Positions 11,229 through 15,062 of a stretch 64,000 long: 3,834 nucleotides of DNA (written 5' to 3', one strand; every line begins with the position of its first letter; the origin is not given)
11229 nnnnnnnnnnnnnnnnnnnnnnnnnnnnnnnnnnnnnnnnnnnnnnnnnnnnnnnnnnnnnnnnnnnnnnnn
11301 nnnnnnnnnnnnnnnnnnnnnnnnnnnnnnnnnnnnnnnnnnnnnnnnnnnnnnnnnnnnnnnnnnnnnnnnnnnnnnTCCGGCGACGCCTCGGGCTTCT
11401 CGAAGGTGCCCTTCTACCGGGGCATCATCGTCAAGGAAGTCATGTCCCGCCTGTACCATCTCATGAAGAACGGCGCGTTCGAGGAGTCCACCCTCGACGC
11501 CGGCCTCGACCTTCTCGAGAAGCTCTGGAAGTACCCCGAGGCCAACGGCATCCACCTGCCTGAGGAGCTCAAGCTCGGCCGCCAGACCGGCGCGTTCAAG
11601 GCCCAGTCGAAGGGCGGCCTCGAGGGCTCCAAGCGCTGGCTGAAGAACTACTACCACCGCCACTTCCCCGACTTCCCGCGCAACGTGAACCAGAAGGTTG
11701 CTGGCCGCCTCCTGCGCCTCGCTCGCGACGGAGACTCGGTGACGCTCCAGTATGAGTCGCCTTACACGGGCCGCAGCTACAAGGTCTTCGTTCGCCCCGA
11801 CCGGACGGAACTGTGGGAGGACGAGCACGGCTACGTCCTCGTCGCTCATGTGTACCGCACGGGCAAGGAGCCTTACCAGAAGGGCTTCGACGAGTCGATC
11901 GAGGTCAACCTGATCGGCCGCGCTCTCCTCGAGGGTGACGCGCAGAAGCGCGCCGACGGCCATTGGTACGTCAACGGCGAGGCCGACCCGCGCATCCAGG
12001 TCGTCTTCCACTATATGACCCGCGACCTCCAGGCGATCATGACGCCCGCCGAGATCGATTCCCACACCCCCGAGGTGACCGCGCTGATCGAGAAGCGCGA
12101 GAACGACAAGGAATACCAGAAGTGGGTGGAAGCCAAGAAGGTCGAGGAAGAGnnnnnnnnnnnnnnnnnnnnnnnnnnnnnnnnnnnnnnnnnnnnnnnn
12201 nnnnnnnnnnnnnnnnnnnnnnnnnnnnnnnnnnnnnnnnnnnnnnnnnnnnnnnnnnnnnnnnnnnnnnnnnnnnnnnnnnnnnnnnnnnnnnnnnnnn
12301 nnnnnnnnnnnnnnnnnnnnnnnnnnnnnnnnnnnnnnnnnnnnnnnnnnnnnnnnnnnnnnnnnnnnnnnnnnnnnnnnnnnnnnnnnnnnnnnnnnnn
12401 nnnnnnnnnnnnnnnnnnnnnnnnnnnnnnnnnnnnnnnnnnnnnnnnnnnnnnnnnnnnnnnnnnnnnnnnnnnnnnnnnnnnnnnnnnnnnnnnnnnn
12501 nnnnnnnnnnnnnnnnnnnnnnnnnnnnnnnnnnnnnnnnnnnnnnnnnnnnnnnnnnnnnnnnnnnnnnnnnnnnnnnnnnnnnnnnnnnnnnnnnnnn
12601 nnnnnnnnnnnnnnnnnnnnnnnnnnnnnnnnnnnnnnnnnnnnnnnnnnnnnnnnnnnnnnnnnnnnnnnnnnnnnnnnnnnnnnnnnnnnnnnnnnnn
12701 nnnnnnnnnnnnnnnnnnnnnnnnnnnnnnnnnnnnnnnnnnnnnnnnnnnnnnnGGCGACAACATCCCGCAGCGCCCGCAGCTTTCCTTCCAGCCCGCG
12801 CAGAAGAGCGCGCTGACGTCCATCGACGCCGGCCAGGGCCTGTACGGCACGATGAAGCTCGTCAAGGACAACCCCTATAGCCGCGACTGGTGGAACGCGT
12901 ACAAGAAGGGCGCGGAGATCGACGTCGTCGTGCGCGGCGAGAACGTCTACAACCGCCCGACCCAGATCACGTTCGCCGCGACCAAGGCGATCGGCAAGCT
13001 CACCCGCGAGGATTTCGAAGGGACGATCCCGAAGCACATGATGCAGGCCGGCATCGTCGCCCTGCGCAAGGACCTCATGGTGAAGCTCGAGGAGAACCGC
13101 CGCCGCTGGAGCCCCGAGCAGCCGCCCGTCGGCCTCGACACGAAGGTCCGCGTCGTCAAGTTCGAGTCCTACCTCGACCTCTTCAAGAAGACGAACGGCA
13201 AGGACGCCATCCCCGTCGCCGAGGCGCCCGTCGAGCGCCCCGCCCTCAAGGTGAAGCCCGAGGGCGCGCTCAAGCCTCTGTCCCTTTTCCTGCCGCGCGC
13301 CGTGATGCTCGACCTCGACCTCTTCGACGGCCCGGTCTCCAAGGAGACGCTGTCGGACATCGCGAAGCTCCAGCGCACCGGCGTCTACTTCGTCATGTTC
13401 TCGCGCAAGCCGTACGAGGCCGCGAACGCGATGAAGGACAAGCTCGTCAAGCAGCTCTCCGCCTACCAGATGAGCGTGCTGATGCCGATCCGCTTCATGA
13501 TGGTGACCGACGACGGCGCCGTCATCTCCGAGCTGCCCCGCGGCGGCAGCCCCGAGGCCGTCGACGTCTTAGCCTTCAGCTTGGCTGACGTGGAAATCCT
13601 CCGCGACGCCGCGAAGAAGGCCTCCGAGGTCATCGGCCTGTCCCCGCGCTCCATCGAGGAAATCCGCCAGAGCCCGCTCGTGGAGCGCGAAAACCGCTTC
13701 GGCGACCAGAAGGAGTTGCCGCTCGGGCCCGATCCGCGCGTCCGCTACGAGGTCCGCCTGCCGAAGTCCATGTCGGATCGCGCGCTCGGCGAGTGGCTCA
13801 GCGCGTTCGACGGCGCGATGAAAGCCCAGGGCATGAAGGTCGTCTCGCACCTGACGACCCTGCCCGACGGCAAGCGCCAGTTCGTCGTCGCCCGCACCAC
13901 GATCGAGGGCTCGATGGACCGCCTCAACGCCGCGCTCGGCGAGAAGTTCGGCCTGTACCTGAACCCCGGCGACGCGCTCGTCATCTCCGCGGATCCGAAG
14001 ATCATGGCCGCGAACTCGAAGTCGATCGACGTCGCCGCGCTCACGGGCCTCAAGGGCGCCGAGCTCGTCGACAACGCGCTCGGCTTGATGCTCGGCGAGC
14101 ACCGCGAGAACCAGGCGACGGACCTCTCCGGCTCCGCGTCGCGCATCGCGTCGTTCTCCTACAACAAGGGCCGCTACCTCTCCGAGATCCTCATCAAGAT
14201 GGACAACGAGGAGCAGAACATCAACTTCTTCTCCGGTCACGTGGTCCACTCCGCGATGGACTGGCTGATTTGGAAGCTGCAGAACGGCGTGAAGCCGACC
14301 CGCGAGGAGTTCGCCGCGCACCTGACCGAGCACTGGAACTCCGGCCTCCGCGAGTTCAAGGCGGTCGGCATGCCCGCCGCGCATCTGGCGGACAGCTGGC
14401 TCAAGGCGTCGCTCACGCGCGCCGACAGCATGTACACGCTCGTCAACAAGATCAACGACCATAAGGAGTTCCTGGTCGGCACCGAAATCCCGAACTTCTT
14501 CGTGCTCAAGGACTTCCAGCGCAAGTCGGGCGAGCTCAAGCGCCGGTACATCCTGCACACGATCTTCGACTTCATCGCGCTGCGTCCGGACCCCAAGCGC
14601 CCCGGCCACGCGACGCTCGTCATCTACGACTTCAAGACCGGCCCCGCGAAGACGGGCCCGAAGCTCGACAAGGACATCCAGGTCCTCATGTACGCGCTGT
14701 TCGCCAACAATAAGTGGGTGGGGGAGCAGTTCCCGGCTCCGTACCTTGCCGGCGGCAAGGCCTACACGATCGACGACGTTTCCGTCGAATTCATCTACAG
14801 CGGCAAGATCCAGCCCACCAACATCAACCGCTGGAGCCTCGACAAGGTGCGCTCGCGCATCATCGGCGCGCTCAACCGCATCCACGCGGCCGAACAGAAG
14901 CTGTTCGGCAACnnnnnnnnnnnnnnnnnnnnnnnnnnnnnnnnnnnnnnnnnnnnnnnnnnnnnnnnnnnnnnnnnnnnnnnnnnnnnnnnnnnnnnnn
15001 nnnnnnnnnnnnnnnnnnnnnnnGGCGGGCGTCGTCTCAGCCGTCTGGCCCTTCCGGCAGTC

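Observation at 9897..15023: Signal-peptide-bearing paralogue pair with HAD-like domain, PD-(D/E)XK nuclease motifs and basic DNA-binding-like tails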

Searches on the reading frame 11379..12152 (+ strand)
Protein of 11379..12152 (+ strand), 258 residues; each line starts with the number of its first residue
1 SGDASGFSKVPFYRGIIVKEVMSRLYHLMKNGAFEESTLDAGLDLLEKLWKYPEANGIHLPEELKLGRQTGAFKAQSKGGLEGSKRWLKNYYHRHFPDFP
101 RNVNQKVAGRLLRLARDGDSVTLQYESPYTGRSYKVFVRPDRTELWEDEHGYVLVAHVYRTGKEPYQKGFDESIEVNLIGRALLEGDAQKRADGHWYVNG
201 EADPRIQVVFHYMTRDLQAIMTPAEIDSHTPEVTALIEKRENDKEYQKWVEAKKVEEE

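Call 28: predict_structure(alignment_id=A3)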
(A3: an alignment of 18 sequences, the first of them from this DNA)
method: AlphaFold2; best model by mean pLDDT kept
length: 258 residues; sequences in the alignment: 18
mean_pLDDT: 81.4   pTM: 0.71
mean pLDDT of the five models: 81.4, 78.6, 69.0, 61.1, 53.4
residues with pLDDT >= 90: 59; 70-90: 160; 50-70: 31; < 50: 8
segments of 3 or more residues with pLDDT < 50: 1-7
pLDDT, mean of each block of 10 residues (from residue 1): 51 86 85 88 96 91 85 88 92 80 63 69 86 85 85 87 54 79 90 88 90 79 89 82 78 70
secondary structure, 60 per line:
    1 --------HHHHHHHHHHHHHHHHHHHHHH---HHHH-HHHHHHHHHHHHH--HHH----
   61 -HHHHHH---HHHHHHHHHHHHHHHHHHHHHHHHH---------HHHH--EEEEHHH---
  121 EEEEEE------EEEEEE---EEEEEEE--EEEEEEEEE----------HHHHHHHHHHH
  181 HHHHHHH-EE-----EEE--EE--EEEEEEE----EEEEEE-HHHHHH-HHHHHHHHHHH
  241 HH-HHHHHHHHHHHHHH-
elements in order: H9-30 H34-37 H39-51 H62-67 H71-95 H105-108 E111-114 E121-126 E133-138 E142-148 E151-159 H170-187 E196-198 E205-211 E216-221 H223-228 H230-242 H244-257

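Call 30: fold_search(model_id=the predicted structure, library=pdb)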
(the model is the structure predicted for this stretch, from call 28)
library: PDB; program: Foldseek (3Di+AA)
matches with E <= 10: 385; with E <= 0.001: 4
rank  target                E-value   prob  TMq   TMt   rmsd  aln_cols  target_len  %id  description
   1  4ceh_B                2.7e-04  1.00  0.47  0.13   5.8       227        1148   14  Crystal structure of AddAB with a forked DNA substrate (released 2014-03-12)
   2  3u44_B                3.7e-04  1.00  0.43  0.12  11.4       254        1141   14  Crystal structure of AddAB-DNA complex (released 2012-03-21)
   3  9iab_A                4.6e-04  1.00  0.46  0.45   5.3       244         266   13  Structure of the Argonaute-associated Cas4 family protein 1 (ACE1) from Chroococcidiopsis thermalis (CtACE1) (released 2025-04-23)
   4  3u4q_B                7.8e-04  1.00  0.42  0.12  11.3       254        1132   14  Structure of AddAB-DNA complex at 2.8 angstroms (released 2012-03-21)
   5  4cej_B                1.3e-03  1.00  0.44  0.12   5.8       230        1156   13  Crystal structure of AddAB-DNA-ADPNP complex at 3 Angstrom resolution (released 2014-03-12)
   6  4ic1_B                1.3e-03  0.98  0.27  0.32   9.5       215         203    9  Crystal structure of SSO0001 (released 2013-01-16)
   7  4cei_B                1.6e-03  1.00  0.46  0.13  10.9       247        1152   14  Crystal structure of ADPNP-bound AddAB with a forked DNA substrate (released 2014-03-12)
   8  4ic1_D                2.1e-03  0.97  0.28  0.32   9.4       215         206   11  Crystal structure of SSO0001 (released 2013-01-16)
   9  4ic1_G                2.8e-03  0.97  0.26  0.32  10.0       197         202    9  Crystal structure of SSO0001 (released 2013-01-16)
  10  4ic1_A                4.2e-03  0.93  0.27  0.32   9.5       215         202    9  Crystal structure of SSO0001 (released 2013-01-16)
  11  9kqh_A                8.4e-03  0.97  0.29  0.12   6.0       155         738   12  Crystal structure of Finegoldia magna DinG in complex with ssDNA and ADPNP (released 2025-12-03)
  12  5zyv_A                1.8e-02  0.77  0.27  0.32  13.5       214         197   11  Crystal structure of human MGME1 with single strand DNA2 and Ca2+ (released 2018-09-19)
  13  3h4r                  1.9e-02  0.47  0.25  0.27  13.3       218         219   10  Crystal structure of E. coli RecE exonuclease (released 2009-05-26)
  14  9a5m_A                3.0e-02  0.25  0.19  0.12  24.0       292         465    7  Integrative model of YDJA-YDIS by crosslinking MS and deep learning (released 2024-09-18)
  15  8d3l_I                3.8e-02  0.87  0.26  0.30   7.6       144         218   14  Type I-C Cas4-Cas1-Cas2 complex bound to a PAM/PAM prespacer (released 2022-11-02)
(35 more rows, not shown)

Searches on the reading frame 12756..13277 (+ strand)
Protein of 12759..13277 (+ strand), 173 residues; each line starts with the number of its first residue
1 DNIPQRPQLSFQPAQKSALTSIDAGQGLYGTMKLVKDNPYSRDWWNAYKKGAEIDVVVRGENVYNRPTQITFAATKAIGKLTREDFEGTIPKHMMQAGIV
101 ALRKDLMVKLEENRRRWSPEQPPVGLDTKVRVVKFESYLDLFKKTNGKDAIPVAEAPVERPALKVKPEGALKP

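Call 44: predict_structure(alignment_id=A4)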
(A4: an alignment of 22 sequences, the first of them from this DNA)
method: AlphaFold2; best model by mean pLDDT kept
length: 174 residues; sequences in the alignment: 22
mean_pLDDT: 85.0   pTM: 0.75
mean pLDDT of the five models: 85.0, 84.7, 84.4, 84.0, 83.9
residues with pLDDT >= 90: 69; 70-90: 80; 50-70: 23; < 50: 2
segments of 3 or more residues with pLDDT < 50: none
pLDDT, mean of each block of 10 residues (from residue 1): 68 87 83 89 88 91 88 95 93 89 94 89 92 93 84 69 64 59
secondary structure, 60 per line:
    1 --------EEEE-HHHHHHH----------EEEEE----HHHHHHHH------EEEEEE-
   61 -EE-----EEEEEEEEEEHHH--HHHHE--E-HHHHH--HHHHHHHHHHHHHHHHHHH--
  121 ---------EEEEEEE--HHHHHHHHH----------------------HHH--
elements in order: E9-12 H14-20 E31-35 H40-47 E54-59 E69-78 H84-87 H93-97 H100-118 E130-136 H139-147

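Call 47: fold_search(model_id=the predicted structure, library=pdb)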
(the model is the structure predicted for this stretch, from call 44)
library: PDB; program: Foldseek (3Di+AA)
matches with E <= 10: 52; with E <= 0.001: 6
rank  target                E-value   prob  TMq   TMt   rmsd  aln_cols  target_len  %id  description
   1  9kyf_A                2.5e-04  1.00  0.42  0.66   4.3       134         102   17  Crystal structure of E.coli ac4C amidohydrolase YqfB (released 2025-08-20)
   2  1t62_A                3.2e-04  1.00  0.43  0.48   4.9       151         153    9  Crystal structure of protein EF3133 from Enterococcus faecalis V583, Pfam DUF984 (released 2004-06-22)
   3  9kyf_B                3.4e-04  1.00  0.40  0.62   4.4       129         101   19  Crystal structure of E.coli ac4C amidohydrolase YqfB (released 2025-08-20)
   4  3s9x                  4.7e-04  1.00  0.45  0.48   4.2       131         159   11  High resolution crystal structure of ASCH domain from Lactobacillus crispatus JV V101 (released 2011-07-27)
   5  1t62_B                4.7e-04  1.00  0.43  0.45   7.4       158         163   13  Crystal structure of protein EF3133 from Enterococcus faecalis V583, Pfam DUF984 (released 2004-06-22)
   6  9kyh_B                6.4e-04  1.00  0.40  0.62   4.4       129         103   17  Crystal structure of E.coli ac4C amidohydrolase YqfB in complex with ac4C (released 2025-08-20)
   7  7ndz_A                8.5e-01  0.04  0.12  0.10  11.8        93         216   14  ThyX reconstituted with N5-carbinolamine flavin (released 2021-07-21)
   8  8ren_A                1.0e+00  0.03  0.14  0.12  13.1       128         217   11  Crystal structure of reduced ThyX (released 2025-01-01)
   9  8hkc_C                1.1e+00  0.02  0.13  0.03  18.1       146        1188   14  Cryo-EM structure of E. coli RNAP sigma32 complex (released 2023-05-31)
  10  1i2d_A                1.2e+00  0.11  0.33  0.13   9.3       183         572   13  CRYSTAL STRUCTURE OF ATP SULFURYLASE FROM PENICILLIUM CHRYSOGENUM (released 2001-07-11)
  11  8ren_C                1.3e+00  0.04  0.13  0.11  11.7        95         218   15  Crystal structure of reduced ThyX (released 2025-01-01)
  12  4gtl_C                1.3e+00  0.03  0.12  0.10  11.3        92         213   15  T. Maritima FDTS (R174K mutant) with FAD (released 2012-10-17)
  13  3g4a_A                1.4e+00  0.04  0.12  0.11  11.2        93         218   13  Crystal structure of flavine dependant thymidylate synthase S88A mutant from Thermotoga maritima at 1.95 angstrom reso (released 2009-04-07)
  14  4kat_B                1.4e+00  0.02  0.14  0.12  20.5       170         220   12  Crystal structure of FDTS from T. maritima mutant (R174K) with FAD and dUMP (released 2014-03-26)
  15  1kq4_A                1.5e+00  0.04  0.13  0.12  11.1        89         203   15  CRYSTAL STRUCTURE OF A THY1-COMPLEMENTING PROTEIN (TM0449) FROM THERMOTOGA MARITIMA AT 2.25 A RESOLUTION (released 2002-02-27)
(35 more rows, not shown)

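Call 70: search_protein_families(library=pfam, proteins=[window:12759-13277:+], max_evalue=1)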
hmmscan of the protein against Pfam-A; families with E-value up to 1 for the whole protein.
window:12759-13277:+ (173 aa): 0 families

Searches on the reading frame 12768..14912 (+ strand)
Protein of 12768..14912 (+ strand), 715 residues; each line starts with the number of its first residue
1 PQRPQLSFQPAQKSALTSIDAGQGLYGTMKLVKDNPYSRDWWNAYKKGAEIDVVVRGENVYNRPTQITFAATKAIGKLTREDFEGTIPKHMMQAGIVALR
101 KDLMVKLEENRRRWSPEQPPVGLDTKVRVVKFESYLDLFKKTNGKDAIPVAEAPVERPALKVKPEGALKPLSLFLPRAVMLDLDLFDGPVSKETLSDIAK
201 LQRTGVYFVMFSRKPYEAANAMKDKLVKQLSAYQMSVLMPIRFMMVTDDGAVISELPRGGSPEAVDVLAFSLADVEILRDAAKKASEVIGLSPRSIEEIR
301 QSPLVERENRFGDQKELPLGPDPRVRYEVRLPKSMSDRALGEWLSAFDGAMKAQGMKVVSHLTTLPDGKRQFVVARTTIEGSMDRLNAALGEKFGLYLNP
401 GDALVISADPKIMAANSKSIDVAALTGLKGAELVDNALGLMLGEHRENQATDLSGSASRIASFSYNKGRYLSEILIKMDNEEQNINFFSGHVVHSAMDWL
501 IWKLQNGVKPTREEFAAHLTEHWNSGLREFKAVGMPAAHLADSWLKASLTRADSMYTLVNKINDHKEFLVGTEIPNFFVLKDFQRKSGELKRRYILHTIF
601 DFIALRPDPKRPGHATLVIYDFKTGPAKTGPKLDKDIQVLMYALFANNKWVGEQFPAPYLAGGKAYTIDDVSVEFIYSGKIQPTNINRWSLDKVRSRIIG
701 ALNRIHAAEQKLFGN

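Call 61: search_protein_representatives(protein=window:12768-14912:+)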
Query: 715 residues. Proteins with E-value up to 0.001 (for the whole library): 47; up to 1e-10: 40; up to 1e-30: 35. The best 47 are listed.
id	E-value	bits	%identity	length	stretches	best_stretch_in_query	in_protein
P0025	1.5e-253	859.7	73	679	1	1-524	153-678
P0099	9.5e-238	807.4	53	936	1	3-713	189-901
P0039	1.7e-211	720.7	51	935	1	37-714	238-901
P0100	2.0e-198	677.5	44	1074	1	5-714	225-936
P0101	1.4e-196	671.4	46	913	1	2-714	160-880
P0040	2.9e-193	660.4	49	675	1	84-714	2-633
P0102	8.3e-165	566.4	43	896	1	3-713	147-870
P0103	4.4e-162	557.4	41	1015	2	90-712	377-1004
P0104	6.4e-124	431.3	60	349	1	396-714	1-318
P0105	2.0e-107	376.8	48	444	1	321-714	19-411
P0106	9.8e-104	364.5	60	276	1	454-714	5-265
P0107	1.1e-78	281.7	45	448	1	418-714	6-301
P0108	2.9e-70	253.9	35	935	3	418-710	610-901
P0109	7.7e-65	236.0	36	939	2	413-695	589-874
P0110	7.8e-64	232.7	32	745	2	377-706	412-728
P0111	5.7e-63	229.8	30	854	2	367-707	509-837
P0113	4.1e-60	220.4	32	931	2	25-564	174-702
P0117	6.2e-57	209.9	30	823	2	381-705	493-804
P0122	2.4e-48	181.5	32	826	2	368-690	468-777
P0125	3.5e-37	144.6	28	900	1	38-700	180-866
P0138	1.3e-07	46.9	28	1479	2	171-418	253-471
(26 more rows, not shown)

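Call 75: list_cluster_members(proteins=[P0100, P0103, P0108, P0109, P0111, P0113, P0117, P0122, P0125, P0138])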
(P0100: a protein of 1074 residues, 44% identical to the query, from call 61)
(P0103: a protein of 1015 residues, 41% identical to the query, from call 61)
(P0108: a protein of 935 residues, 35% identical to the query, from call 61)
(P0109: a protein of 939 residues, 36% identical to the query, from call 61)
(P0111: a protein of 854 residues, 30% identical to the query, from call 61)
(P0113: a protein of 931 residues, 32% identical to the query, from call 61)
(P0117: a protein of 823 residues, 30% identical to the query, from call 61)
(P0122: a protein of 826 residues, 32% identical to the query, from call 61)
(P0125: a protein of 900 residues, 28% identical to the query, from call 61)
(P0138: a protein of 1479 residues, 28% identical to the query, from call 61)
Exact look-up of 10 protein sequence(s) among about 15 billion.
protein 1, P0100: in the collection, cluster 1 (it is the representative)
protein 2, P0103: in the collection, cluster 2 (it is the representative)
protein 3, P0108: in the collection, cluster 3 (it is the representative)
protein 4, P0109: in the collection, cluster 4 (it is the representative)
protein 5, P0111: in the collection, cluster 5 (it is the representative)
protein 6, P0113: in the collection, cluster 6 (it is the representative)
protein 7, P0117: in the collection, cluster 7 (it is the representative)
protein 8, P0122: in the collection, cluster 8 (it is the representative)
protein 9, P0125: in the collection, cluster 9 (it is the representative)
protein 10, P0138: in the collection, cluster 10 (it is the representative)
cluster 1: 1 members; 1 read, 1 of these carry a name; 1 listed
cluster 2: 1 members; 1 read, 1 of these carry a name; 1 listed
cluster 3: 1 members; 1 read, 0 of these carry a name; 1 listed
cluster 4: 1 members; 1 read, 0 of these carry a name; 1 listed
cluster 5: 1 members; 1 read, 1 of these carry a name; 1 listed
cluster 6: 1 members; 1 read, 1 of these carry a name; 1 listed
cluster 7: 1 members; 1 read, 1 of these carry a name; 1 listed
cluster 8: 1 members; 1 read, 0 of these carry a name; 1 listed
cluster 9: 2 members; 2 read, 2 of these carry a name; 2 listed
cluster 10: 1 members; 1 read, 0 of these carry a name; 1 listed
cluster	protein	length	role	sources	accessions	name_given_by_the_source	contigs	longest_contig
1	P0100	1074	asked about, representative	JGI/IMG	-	hypothetical protein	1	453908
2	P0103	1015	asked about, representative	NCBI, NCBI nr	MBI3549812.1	MAG: PD-(D/E)XK nuclease family protein [Elusimicrobia bacterium] | PD-(D/E)XK nuclease family protein [Elusimicrobiota bacterium]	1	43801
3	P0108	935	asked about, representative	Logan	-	-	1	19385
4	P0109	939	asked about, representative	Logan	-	-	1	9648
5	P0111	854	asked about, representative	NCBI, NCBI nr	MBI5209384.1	MAG: hypothetical protein HY927_05355 [Elusimicrobia bacterium] | hypothetical protein [Elusimicrobiota bacterium]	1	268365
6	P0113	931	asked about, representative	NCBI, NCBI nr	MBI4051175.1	MAG: hypothetical protein HY400_01585 [Elusimicrobia bacterium] | hypothetical protein [Elusimicrobiota bacterium]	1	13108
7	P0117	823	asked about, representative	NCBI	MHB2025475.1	MAG: PD-(D/E)XK nuclease family protein [Elusimicrobiota bacterium]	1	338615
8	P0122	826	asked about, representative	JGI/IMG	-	-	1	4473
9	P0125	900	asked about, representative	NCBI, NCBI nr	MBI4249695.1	MAG: hypothetical protein HY611_09345 [Elusimicrobia bacterium] | hypothetical protein [Elusimicrobiota bacterium]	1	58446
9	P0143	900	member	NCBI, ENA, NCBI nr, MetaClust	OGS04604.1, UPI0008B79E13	MAG: hypothetical protein A3G41_01015 [Elusimicrobia bacterium RIFCSPLOWO2_12_FULL_59_9] | status=active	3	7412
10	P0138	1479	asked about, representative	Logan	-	-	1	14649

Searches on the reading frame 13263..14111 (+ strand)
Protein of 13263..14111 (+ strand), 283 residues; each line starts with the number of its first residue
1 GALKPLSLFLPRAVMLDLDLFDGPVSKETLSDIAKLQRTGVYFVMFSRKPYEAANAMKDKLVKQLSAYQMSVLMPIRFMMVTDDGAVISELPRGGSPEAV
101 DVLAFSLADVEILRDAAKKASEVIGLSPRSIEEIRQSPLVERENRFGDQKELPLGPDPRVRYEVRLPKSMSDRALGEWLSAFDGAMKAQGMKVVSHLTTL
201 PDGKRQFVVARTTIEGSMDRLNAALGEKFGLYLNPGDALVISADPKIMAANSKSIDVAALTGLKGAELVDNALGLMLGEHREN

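Call 70: search_protein_families(library=pfam, proteins=[window:13263-14111:+], max_evalue=1)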
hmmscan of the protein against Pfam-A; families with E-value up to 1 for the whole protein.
window:13263-14111:+ (283 aa): 1 family
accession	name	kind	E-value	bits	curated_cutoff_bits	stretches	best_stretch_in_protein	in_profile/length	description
PF02270.21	TFIIF_beta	-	0.12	13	23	1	27-50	39-62/65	TFIIF, beta subunit HTH domain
